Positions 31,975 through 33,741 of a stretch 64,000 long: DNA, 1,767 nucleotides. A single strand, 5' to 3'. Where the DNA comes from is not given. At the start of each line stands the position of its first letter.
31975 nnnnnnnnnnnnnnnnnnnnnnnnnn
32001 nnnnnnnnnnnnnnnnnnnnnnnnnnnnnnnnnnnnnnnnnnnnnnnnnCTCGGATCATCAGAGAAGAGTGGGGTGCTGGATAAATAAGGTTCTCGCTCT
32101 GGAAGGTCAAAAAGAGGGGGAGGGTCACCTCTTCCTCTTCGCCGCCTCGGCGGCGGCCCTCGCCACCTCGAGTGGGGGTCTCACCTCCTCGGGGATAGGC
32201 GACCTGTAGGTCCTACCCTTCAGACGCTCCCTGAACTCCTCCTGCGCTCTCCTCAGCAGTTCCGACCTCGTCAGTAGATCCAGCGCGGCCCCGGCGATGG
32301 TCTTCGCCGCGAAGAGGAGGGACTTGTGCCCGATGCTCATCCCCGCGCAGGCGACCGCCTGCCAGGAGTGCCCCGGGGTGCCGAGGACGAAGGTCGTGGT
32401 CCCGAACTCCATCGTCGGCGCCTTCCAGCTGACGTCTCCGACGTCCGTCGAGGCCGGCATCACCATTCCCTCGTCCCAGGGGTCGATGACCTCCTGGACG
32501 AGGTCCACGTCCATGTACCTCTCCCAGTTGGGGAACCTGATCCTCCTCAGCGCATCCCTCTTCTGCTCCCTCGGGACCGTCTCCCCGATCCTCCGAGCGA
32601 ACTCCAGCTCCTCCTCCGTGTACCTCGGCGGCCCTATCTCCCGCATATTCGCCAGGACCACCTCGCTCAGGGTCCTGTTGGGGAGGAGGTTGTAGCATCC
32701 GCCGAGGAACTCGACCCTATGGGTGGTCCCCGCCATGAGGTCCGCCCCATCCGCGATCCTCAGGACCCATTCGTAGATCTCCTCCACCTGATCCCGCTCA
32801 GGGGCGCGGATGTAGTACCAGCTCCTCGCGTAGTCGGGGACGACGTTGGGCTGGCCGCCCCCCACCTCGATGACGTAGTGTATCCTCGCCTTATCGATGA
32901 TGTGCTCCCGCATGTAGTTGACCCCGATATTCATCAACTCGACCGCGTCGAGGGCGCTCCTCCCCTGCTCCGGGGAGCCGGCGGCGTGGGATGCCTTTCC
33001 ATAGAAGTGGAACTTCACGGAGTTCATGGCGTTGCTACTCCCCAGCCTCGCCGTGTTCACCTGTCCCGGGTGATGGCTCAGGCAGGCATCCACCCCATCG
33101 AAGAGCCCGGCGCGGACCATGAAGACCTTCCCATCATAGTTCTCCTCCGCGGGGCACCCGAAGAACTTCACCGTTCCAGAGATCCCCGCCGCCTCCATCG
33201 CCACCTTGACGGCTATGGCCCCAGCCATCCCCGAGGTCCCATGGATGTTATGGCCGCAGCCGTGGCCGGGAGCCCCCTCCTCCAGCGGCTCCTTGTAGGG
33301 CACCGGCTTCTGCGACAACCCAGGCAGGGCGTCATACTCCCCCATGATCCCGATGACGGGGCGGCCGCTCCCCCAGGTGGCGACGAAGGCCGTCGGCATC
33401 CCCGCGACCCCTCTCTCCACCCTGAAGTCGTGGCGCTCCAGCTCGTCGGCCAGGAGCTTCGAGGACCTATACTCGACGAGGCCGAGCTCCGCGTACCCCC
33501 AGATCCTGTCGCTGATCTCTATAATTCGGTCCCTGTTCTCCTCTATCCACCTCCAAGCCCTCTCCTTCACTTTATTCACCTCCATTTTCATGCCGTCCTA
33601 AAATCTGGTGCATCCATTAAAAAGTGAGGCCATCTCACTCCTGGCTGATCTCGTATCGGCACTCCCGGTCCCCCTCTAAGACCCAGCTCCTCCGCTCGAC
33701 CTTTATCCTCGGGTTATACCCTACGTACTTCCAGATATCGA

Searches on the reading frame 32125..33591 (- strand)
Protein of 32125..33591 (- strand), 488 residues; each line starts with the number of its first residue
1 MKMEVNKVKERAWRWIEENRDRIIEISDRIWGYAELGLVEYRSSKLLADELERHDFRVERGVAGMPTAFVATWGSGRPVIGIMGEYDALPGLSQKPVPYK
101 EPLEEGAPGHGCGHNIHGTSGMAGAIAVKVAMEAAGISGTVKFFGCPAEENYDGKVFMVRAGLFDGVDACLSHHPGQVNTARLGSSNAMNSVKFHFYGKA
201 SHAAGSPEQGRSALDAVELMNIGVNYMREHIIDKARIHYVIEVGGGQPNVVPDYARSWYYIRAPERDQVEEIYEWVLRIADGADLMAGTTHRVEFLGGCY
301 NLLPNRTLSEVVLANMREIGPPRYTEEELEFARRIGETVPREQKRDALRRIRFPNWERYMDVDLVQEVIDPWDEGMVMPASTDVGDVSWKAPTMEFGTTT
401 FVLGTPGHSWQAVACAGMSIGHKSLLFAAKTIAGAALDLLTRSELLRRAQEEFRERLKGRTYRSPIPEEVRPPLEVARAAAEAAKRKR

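Call 41: search_protein_families(library=ncbifam, proteins=[window:32125-33591:-], max_evalue=0.00001)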
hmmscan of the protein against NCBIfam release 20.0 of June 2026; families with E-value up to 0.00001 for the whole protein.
window:32125-33591:- (488 aa): 7 families
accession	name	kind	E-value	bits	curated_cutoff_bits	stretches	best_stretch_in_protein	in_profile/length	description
TIGR01891.1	amidohydrolases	subfamily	4.6e-80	269.5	153.75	1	23-424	1-362/366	amidohydrolase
NF040868.1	carboxypep_CpsA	equivalog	6.7e-20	71.2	500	1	16-319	8-319/391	carboxypeptidase CpsA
NF038260.1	ectoine_DoeB_2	equivalog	7.9e-10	38.1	550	1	29-294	14-282/378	N(2)-acetyl-L-2,4-diaminobutanoate deacetylase DoeB2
NF006365.0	PRK08588.1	subfamily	5.3e-09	35.9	289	1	51-266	37-261/383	succinyl-diaminopimelate desuccinylase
TIGR01910.1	DapE-ArgE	subfamily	7.9e-09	35.2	217.6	1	120-279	108-275/373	ArgE/DapE family deacylase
NF004788.0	PRK06133.1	subfamily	1.4e-07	30.8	349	1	166-295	194-321/417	glutamate carboxypeptidase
NF005602.0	PRK07338.1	equivalog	9.4e-07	27.7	357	1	175-280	195-295/409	hydrolase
